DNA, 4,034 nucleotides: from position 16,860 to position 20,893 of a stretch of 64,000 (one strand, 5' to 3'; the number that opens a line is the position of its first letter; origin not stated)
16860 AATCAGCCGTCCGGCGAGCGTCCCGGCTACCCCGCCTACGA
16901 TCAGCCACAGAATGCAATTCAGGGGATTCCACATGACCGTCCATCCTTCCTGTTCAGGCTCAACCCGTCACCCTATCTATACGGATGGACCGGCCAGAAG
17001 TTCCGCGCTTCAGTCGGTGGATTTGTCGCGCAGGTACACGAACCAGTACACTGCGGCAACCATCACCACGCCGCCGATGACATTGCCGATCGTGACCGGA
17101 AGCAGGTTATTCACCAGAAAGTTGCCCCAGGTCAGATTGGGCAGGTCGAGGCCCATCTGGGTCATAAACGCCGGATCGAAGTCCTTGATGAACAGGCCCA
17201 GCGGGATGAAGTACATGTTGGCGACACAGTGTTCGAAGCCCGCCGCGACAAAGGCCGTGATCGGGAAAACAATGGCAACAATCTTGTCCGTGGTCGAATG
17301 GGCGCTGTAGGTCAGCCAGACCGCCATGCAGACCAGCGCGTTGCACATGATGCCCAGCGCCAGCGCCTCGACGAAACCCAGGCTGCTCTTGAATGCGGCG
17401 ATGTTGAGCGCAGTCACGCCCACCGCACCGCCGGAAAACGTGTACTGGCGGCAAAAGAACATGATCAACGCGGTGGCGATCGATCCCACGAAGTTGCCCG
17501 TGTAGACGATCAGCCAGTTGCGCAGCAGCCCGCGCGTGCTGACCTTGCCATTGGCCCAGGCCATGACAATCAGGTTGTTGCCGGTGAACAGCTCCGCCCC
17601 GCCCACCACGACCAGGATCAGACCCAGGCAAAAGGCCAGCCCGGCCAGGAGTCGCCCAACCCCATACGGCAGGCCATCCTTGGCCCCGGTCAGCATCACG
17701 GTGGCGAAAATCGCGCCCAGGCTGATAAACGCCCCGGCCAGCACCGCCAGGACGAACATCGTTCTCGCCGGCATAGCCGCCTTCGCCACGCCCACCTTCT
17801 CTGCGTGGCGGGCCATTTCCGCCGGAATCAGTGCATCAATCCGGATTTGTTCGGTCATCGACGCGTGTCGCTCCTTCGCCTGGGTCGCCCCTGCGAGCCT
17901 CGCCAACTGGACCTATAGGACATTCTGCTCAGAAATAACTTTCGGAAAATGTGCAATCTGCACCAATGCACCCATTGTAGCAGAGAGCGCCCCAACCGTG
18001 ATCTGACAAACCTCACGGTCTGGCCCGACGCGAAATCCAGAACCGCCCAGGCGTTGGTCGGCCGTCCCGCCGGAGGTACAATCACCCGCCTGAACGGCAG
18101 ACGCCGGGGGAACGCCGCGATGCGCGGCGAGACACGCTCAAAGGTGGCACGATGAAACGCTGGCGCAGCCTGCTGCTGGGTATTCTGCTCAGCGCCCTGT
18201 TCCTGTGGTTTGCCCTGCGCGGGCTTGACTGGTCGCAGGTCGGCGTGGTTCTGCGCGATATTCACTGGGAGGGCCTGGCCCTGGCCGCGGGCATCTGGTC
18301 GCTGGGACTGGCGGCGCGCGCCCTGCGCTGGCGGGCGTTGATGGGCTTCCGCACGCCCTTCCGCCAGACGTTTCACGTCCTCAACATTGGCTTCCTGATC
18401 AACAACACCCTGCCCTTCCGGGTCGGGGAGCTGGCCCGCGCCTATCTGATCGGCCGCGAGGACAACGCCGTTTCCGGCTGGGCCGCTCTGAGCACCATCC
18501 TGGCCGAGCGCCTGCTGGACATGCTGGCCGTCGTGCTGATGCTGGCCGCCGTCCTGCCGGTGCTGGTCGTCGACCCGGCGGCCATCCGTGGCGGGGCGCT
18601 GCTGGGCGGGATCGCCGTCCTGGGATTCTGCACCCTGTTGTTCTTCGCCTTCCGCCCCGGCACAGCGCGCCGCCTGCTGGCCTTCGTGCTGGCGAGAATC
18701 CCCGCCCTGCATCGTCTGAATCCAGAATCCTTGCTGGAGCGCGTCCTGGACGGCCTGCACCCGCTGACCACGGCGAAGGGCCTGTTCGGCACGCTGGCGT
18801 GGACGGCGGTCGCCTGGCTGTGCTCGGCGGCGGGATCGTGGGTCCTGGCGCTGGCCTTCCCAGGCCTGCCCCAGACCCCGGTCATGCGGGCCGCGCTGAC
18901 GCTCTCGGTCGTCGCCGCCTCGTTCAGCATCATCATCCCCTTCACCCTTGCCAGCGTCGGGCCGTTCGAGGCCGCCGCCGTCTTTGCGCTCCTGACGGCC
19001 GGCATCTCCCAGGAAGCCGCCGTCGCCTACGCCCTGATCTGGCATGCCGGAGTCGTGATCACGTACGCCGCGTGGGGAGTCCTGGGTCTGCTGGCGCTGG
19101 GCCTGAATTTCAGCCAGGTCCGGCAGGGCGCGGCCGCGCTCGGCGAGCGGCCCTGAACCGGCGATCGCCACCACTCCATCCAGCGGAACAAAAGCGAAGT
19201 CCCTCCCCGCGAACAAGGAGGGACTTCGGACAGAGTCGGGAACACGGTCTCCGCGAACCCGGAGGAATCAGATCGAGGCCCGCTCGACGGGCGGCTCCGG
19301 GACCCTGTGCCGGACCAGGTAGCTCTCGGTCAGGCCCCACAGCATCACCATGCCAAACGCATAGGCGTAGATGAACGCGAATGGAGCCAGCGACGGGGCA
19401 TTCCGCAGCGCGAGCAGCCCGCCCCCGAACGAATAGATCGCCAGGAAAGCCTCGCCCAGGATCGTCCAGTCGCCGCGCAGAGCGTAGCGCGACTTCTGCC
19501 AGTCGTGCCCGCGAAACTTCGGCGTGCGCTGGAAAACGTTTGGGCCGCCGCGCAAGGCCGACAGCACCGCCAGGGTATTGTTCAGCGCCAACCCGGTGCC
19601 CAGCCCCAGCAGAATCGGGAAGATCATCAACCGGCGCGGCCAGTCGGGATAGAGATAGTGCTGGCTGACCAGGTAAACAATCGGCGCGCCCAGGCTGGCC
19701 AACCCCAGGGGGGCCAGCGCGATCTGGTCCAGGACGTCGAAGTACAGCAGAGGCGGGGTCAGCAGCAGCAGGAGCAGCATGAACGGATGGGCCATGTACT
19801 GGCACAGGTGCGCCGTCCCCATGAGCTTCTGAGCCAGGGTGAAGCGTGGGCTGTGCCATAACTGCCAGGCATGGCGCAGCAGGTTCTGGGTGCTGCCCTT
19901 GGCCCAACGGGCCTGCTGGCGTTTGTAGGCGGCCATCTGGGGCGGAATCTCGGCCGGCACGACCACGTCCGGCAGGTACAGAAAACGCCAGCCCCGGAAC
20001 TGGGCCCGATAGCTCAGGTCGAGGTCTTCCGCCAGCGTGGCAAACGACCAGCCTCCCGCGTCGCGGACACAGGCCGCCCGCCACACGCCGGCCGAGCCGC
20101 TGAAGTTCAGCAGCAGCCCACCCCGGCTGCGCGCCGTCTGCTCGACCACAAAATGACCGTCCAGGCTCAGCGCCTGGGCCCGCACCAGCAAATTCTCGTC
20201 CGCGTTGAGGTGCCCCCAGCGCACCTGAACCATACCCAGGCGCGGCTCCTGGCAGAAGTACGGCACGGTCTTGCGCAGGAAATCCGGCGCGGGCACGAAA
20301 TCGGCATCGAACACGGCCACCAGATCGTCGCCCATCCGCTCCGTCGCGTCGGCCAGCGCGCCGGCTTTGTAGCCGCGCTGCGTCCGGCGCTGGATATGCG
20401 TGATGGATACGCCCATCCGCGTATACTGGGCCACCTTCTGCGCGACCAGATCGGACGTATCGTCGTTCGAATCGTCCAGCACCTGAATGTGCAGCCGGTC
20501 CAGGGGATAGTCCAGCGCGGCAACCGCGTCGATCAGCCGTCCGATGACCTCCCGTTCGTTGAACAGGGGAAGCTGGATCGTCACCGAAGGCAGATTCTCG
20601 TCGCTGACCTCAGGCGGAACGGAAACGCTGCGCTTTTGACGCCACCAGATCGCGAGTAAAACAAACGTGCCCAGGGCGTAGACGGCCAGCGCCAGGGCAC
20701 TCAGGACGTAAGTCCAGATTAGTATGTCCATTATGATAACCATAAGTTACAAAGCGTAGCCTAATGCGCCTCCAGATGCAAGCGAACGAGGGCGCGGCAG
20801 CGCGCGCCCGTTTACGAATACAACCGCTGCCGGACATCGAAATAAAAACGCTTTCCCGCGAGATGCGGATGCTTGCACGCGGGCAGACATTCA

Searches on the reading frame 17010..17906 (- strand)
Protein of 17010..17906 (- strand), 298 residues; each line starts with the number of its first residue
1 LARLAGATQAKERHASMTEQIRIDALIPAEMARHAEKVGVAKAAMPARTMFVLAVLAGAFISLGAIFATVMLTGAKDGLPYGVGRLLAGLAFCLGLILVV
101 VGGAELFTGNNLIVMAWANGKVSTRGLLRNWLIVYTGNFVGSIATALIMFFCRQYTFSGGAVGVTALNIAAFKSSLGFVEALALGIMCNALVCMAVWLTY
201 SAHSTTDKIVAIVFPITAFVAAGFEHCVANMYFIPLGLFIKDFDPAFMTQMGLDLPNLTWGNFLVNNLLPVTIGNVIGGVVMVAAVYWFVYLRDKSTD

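Call 12: search_protein_families(library=pfam, proteins=[window:17010-17906:-], max_evalue=0.00001)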
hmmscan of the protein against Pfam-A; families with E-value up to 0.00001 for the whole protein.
window:17010-17906:- (298 aa): 1 family
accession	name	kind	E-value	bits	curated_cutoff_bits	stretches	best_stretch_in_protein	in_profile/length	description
PF01226.23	Form_Nir_trans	-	9.4e-79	264.6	34.6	1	30-289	1-240/240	Formate/nitrite transporter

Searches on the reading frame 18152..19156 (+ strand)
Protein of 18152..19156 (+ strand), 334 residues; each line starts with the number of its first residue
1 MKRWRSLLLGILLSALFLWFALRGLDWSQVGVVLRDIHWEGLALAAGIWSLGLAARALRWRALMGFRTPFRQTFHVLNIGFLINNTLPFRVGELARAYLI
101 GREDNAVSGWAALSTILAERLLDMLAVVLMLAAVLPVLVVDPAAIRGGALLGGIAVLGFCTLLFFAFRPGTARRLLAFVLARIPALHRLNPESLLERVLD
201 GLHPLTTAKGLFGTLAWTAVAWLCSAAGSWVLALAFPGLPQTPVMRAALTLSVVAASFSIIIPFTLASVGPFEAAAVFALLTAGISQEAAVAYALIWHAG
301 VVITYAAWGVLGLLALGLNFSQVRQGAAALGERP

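Call 12: search_protein_families(library=pfam, proteins=[window:18152-19156:+], max_evalue=0.00001)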
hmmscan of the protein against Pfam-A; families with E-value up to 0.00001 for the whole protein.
window:18152-19156:+ (334 aa): 1 family
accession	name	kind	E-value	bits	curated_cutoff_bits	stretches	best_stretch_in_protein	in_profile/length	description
PF03706.18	LPG_synthase_TM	-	8.7e-44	150.6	33.4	1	8-309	2-302/302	Lysylphosphatidylglycerol synthase TM region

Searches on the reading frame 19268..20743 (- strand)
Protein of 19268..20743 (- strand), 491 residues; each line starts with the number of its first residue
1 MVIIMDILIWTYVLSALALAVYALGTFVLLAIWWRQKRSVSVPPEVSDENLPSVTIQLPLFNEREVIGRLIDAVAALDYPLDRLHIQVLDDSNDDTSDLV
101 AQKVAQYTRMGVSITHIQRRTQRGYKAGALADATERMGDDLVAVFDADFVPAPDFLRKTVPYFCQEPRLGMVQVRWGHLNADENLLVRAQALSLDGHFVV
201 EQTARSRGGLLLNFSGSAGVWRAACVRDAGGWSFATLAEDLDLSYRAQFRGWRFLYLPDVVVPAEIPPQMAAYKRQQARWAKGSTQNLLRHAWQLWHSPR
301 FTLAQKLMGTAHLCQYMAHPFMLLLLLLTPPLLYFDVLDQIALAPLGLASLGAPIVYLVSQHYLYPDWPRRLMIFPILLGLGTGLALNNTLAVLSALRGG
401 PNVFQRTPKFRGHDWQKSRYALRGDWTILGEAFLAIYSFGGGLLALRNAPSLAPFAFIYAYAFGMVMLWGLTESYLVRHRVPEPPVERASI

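Call 12: search_protein_families(library=pfam, proteins=[window:19268-20743:-], max_evalue=0.00001)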
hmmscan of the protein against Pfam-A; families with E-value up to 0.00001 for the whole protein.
window:19268-20743:- (491 aa): 4 families
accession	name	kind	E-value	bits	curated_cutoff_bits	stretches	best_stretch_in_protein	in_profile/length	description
PF13641.12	Glyco_tranf_2_3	-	3.5e-32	112.7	27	1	52-283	1-230/230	Glycosyltransferase like family 2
PF13632.12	Glyco_trans_2_3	-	5.8e-24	85.4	27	1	142-334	2-182/198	Glycosyl transferase family group 2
PF00535.33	Glycos_transf_2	-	1.9e-15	57.6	23.3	1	58-178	4-118/168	Glycosyl transferase family 2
PF13506.12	Glyco_transf_21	-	8.9e-06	25.7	21.7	0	114-282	6-174/174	Glycosyl transferase family 21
